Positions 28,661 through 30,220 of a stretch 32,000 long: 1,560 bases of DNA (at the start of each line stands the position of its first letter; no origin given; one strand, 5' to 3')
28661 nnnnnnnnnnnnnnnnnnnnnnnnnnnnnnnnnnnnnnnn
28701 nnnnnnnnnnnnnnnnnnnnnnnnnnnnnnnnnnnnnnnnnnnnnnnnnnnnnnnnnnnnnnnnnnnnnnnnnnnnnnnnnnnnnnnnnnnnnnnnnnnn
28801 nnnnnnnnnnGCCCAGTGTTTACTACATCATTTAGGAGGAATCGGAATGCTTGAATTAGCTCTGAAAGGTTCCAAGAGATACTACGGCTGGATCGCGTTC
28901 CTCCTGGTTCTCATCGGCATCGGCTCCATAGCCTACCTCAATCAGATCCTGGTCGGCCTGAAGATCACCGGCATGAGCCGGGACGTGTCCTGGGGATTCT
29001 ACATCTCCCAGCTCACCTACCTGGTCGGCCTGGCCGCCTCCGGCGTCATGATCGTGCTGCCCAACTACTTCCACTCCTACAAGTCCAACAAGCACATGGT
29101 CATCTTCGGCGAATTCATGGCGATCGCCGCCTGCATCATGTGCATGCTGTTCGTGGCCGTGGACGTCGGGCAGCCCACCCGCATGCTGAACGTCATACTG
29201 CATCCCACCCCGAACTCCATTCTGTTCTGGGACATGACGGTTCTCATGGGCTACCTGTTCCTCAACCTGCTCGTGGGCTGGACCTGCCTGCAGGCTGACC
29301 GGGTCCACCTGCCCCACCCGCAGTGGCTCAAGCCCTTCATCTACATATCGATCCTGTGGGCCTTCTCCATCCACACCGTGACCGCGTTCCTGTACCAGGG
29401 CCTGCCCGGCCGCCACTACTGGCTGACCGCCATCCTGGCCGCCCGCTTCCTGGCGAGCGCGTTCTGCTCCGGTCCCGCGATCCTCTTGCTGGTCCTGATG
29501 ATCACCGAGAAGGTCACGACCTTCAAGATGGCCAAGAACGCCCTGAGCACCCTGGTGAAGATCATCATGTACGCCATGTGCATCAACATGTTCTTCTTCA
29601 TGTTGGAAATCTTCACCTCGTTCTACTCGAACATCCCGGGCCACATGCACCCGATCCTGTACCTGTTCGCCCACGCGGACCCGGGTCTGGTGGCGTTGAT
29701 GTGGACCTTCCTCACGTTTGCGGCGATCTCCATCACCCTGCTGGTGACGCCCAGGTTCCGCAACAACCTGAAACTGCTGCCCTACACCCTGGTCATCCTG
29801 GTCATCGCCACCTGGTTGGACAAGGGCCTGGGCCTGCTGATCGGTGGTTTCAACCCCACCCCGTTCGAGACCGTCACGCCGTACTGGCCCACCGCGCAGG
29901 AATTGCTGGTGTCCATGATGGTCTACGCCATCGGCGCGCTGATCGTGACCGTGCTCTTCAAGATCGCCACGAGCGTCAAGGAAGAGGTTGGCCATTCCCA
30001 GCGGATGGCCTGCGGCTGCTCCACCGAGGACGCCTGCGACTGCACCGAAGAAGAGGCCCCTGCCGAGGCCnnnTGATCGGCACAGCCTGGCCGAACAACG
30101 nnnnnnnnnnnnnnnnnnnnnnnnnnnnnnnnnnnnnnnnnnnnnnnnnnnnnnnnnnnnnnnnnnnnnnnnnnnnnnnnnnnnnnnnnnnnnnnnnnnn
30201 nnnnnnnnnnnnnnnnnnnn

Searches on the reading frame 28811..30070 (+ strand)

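Call 60: search_protein_families(library=pfam, proteins=[window:28811-30070:+], max_evalue=0.00001)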
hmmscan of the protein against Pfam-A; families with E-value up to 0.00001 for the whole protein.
window:28811-30070:+ (420 aa): 1 family
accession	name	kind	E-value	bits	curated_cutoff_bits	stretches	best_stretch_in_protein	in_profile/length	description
PF03916.19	NrfD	-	2e-29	103.7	25.8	1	53-346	3-308/313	Polysulphide reductase, NrfD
